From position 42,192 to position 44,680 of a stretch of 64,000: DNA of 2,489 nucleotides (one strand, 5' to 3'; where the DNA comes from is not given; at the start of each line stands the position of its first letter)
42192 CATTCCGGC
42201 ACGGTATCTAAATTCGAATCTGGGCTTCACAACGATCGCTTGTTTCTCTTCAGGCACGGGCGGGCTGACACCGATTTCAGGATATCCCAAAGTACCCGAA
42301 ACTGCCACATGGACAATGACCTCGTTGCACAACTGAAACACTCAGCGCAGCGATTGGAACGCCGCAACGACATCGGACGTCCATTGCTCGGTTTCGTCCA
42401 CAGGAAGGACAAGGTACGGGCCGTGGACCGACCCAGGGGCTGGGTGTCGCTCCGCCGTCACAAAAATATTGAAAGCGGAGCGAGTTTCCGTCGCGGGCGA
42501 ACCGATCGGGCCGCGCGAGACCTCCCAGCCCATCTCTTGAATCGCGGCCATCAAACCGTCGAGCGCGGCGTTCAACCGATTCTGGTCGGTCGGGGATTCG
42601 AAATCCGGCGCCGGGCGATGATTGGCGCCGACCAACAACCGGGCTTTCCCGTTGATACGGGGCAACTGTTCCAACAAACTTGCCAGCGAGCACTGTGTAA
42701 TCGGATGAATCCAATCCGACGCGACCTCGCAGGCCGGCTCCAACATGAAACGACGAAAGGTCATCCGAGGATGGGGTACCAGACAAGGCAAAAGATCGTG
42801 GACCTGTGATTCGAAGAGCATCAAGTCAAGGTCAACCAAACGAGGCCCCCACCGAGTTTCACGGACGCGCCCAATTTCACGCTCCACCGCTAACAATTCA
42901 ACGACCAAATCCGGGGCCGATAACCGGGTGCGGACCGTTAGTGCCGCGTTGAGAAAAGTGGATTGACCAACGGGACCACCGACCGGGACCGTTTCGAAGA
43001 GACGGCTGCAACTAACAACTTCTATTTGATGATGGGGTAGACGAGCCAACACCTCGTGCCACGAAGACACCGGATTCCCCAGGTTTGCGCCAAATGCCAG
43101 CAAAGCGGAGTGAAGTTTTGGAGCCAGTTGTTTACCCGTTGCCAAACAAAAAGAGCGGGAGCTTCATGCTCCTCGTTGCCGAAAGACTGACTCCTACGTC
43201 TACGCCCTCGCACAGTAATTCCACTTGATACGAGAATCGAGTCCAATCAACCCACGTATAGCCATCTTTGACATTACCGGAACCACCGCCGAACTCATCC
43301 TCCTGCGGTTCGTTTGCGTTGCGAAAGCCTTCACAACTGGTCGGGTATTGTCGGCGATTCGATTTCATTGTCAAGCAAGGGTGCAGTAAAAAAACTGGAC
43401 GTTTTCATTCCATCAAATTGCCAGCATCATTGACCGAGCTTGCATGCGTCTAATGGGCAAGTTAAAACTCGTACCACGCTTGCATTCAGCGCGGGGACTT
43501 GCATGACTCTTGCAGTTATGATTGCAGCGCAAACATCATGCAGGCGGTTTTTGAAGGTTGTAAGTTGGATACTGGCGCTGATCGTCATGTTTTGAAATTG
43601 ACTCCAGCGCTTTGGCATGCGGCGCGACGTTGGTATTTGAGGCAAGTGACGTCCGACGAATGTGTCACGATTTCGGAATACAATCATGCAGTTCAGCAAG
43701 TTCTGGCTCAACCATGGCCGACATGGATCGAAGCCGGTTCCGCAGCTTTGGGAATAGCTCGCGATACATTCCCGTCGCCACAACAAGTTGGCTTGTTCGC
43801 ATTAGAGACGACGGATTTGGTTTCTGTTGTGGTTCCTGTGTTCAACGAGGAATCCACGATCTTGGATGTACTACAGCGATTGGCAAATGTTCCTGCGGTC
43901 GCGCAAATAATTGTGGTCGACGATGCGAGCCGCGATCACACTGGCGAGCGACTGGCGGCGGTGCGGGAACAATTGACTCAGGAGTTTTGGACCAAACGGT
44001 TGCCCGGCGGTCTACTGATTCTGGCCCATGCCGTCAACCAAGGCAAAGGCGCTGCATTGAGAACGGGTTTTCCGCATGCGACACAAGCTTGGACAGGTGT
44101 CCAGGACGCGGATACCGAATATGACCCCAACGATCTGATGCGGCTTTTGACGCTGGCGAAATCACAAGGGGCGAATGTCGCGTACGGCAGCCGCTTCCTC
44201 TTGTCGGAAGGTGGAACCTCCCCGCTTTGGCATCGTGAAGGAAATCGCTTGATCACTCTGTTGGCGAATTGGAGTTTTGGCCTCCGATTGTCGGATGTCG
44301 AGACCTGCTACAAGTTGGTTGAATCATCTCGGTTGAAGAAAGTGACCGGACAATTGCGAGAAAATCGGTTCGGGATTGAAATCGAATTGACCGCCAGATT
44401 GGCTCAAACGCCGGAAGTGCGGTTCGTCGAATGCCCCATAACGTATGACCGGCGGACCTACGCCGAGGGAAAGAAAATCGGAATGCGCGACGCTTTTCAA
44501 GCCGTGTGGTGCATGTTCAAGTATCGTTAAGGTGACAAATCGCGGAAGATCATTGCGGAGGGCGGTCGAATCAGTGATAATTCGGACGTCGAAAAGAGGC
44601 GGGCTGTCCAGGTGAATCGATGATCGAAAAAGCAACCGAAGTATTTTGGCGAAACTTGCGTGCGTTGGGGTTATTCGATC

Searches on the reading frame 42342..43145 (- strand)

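Call 12: search_protein_families(library=pfam, proteins=[window:42342-43145:-], max_evalue=0.00001)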
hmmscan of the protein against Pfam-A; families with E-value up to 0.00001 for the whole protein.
window:42342-43145:- (267 aa): 1 family
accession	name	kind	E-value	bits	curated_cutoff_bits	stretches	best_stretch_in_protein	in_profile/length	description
PF01288.25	HPPK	-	1.4e-29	103.3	25.7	1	16-142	2-115/116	7,8-dihydro-6-hydroxymethylpterin-pyrophosphokinase (HPPK)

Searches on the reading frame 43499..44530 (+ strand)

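Call 12: search_protein_families(library=pfam, proteins=[window:43499-44530:+], max_evalue=0.00001)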
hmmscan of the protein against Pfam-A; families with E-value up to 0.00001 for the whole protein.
window:43499-44530:+ (343 aa): 2 families
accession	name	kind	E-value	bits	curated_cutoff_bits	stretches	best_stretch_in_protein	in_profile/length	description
PF00535.33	Glycos_transf_2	-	2.2e-24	86.7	23.3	1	109-247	1-130/168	Glycosyl transferase family 2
PF13641.12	Glyco_tranf_2_3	-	6.7e-08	33.3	27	1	108-237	3-128/230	Glycosyltransferase like family 2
